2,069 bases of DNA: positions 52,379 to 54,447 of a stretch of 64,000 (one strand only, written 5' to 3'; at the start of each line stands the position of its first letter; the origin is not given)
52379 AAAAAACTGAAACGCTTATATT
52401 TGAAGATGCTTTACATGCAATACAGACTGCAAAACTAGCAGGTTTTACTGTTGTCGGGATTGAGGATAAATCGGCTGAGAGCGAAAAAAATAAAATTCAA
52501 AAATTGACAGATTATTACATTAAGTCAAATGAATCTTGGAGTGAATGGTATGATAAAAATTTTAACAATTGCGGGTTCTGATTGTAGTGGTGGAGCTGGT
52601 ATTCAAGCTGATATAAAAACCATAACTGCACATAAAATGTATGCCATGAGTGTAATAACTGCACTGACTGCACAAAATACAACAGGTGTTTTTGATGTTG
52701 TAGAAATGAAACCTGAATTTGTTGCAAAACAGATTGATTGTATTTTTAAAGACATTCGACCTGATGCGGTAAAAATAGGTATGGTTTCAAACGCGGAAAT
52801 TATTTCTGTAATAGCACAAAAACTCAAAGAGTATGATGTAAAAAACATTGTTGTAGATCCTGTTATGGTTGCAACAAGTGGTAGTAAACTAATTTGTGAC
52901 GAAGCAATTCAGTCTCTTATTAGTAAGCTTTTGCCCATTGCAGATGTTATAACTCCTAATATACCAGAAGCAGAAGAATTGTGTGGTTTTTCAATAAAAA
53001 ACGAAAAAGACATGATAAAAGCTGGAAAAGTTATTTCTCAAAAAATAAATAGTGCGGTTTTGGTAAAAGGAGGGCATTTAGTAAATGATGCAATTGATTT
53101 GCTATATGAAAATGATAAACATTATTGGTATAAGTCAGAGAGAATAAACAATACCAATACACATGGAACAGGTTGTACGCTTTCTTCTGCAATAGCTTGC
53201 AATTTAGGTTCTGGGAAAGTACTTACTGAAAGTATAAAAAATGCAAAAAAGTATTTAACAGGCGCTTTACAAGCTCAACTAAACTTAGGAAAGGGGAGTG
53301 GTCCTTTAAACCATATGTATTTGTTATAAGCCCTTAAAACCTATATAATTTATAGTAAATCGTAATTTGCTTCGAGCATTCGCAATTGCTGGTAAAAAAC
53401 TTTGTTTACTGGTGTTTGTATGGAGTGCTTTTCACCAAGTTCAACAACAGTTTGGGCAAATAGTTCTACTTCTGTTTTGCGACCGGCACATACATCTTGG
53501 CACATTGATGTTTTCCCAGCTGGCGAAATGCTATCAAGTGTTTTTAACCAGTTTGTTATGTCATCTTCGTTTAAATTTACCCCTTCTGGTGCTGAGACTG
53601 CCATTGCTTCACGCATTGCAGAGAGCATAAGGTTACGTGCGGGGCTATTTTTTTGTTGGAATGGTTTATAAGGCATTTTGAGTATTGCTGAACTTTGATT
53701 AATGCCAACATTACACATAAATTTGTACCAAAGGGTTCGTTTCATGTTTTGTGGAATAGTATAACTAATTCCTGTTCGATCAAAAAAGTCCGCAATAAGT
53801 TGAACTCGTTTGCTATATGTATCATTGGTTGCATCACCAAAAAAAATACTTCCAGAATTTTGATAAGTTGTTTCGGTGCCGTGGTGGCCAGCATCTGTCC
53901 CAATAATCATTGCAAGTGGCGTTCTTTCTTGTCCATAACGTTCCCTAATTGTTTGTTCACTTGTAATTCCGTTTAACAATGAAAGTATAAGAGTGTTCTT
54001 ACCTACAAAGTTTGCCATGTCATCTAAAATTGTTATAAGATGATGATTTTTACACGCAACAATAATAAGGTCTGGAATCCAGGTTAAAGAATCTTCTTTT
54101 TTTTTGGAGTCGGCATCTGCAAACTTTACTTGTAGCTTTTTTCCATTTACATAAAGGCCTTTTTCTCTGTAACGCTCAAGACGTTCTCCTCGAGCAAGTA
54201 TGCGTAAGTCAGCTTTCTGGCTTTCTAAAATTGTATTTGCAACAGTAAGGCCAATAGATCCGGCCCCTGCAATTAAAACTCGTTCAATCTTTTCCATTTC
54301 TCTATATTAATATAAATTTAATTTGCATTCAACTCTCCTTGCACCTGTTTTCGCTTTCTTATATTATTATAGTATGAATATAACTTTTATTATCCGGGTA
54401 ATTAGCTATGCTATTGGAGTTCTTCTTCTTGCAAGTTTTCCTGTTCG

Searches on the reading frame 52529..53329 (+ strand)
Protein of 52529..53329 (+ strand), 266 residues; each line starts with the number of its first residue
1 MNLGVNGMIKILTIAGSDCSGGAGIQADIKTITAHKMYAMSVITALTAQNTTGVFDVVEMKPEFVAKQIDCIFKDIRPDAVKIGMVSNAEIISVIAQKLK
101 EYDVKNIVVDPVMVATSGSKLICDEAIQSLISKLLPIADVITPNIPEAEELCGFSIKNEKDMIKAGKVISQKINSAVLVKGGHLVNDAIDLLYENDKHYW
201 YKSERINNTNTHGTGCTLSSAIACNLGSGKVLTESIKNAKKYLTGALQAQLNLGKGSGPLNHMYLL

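Call 19: search_protein_families(library=pfam, proteins=[window:52529-53329:+])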
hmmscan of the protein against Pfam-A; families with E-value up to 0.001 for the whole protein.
window:52529-53329:+ (266 aa): 3 families
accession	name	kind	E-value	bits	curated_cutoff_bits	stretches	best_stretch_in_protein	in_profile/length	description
PF08543.17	Phos_pyr_kin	-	1.4e-98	329.6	27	1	18-261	1-246/246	Phosphomethylpyrimidine kinase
PF00294.29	PfkB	-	1.5e-10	41.4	25.8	1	105-240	160-283/302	pfkB family carbohydrate kinase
PF01256.23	Carb_kinase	-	1e-07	32.2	27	1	138-234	117-207/242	NAD(P)H-hydrate dehydratase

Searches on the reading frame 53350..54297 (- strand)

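Call 19: search_protein_families(library=pfam, proteins=[window:53350-54297:-])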
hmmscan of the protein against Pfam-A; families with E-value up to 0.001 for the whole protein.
window:53350-54297:- (315 aa): 2 families
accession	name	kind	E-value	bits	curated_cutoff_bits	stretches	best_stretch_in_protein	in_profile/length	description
PF08546.17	ApbA_C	-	1.1e-29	103.8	22.7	1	184-309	1-125/125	Ketopantoate reductase PanE/ApbA C terminal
PF02558.23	ApbA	-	1.3e-22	80.5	22.2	1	7-156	1-148/150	Ketopantoate reductase PanE/ApbA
